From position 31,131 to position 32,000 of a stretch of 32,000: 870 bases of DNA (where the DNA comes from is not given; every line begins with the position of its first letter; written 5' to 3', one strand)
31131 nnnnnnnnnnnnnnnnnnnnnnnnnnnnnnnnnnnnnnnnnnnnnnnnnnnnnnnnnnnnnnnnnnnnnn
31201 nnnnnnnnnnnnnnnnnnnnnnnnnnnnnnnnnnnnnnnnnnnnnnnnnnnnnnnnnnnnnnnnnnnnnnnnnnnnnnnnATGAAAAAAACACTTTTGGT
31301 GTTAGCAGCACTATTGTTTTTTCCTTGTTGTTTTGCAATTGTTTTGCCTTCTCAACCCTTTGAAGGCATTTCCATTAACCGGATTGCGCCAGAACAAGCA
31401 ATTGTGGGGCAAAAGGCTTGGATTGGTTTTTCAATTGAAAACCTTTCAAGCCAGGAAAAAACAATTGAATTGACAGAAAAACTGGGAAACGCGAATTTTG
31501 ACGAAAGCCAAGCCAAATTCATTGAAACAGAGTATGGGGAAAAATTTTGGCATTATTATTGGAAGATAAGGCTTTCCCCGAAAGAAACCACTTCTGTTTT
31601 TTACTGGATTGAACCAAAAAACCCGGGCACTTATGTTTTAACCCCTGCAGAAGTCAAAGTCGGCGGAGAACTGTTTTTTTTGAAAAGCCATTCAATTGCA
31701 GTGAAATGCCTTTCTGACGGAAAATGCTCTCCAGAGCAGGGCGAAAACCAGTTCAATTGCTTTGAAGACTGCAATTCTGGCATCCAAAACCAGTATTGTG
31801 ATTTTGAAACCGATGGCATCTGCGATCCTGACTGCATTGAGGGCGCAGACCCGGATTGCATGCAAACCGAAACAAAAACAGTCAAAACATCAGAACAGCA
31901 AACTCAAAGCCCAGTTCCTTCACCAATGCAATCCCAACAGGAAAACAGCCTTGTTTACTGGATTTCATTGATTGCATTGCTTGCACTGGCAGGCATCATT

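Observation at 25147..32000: Four-gene cluster of signal-peptide proteins: candidate cell-surface adhesion or cross-linking module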

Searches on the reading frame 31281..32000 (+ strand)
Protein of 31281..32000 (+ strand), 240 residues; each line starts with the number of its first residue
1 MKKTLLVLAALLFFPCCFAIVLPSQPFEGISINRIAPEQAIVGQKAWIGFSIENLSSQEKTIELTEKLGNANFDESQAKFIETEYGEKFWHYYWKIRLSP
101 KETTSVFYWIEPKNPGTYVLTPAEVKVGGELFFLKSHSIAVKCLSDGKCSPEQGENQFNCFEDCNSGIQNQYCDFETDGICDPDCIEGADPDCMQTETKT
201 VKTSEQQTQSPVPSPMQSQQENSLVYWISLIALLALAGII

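Call 6: search_protein_families(library=pfam, proteins=[window:31281-32000:+], max_evalue=0.1)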
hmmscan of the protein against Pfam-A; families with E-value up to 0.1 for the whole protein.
window:31281-32000:+ (240 aa): 3 families
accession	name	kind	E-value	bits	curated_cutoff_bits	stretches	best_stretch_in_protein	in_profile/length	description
PF18000.7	Top6b_C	-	0.00092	19.8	28.6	1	46-111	30-93/111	Type 2 DNA topoisomerase 6 subunit B C-terminal domain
PF22899.2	SMCHD1_S5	-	0.0052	17.1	27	1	79-137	60-118/168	SMCHD1, ribosomal S5 domain 2-like domain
PF13584.12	BatD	-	0.041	15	24.1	0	101-142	52-91/92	BatD DUF11 like domain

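Call 17: search_protein_families(library=ncbifam, proteins=[window:31281-32000:+], max_evalue=0.1)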
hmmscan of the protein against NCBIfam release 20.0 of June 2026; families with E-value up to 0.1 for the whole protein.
window:31281-32000:+ (240 aa): 0 families

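Call 22: find_homologous_proteins(query=window:31281-32000:+)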
Query window:31281-32000:+ (240 aa): 3 proteins with E <= 0.001 among 766 candidates.
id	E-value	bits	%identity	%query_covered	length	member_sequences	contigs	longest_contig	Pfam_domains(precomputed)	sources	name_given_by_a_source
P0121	8.9e-162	554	100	100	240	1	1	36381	-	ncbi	ncbi:MAG: hypothetical protein QXK06_02045, partial [Candidatus Diapherotrites archaeon]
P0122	1.2e-68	249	56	78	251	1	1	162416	-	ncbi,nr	ncbi:MAG: hypothetical protein N3F05_02855 [Candidatus Diapherotrites archaeon]|nr:hypothetical prot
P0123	7.9e-56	207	48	83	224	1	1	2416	-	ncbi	-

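Call 61: search_protein_families(library=pfam, alignment_id=A5, max_evalue=0.05)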
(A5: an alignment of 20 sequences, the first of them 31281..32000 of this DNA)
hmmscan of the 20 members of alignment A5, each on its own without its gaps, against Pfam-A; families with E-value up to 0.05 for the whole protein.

A. member 1, window:31281-32000:+ (240 aa): 3 families
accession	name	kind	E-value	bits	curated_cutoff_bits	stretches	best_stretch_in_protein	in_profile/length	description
PF18000.7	Top6b_C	-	0.00092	19.8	28.6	1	46-111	30-93/111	Type 2 DNA topoisomerase 6 subunit B C-terminal domain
PF22899.2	SMCHD1_S5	-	0.0052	17.1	27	1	79-137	60-118/168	SMCHD1, ribosomal S5 domain 2-like domain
PF13584.12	BatD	-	0.041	15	24.1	0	101-142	52-91/92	BatD DUF11 like domain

B. families by the number of members that match (of 20 scanned): 14 families
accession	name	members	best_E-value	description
PF13584.12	BatD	16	5.7e-09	BatD DUF11 like domain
PF18000.7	Top6b_C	12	1.4e-06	Type 2 DNA topoisomerase 6 subunit B C-terminal domain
PF07705.17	CARDB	3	0.0069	CARDB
PF12225.13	DUF5981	3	0.0084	Methylene-tetrahydrofolate reductase C terminal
PF14283.11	CD1107-like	2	0.00091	Mobile element protein CD1107-like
PF22899.2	SMCHD1_S5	1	0.0052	SMCHD1, ribosomal S5 domain 2-like domain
PF13103.11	TonB_2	1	0.0065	TonB C terminal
PF03229.18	Alpha_GJ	1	0.0068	Alphavirus glycoprotein J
PF11346.13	DUF3149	1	0.0079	Protein of unknown function (DUF3149)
PF17973.7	bMG10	1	0.016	Bacterial Alpha-2-macroglobulin MG10 domain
PF18204.6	PGF-CTERM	1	0.016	PGF-CTERM motif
PF10766.14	AcrZ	1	0.026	Multidrug efflux pump-associated protein AcrZ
PF13567.11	DUF4131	1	0.035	Domain of unknown function (DUF4131)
PF09159.16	Ydc2-catalyt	1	0.039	Mitochondrial resolvase Ydc2 / RNA splicing MRS1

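Call 62: search_solved_structures(query=A5, max_evalue=5)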
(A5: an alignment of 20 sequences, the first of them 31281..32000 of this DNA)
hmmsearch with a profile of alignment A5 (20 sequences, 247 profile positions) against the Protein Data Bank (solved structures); distinct sequences matched with E-value up to 5: 6.
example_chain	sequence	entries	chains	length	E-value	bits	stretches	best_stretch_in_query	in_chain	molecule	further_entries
2q2e_B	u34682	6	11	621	0.1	14.8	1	30-119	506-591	Type 2 DNA topoisomerase 6 subunit B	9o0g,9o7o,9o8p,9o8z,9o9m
7uxr_A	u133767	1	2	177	0.12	14.6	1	89-141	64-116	TIR domain protein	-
2kl6_A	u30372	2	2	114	0.13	14.5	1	96-129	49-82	Uncharacterized protein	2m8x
3idu_A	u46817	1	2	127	0.14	14.4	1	96-129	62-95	Uncharacterized protein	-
5vgj_G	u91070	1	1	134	0.25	13.6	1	54-120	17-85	1FD6-V1V2-WITO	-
4ofk_A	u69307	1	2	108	1.1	11.5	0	125-151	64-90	Protein SYG-2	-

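Call 74: search_protein_families(library=padloc, proteins=[window:31281-32000:+], max_evalue=0.01)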
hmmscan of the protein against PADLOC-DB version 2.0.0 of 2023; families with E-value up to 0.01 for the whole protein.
window:31281-32000:+ (240 aa): 0 families
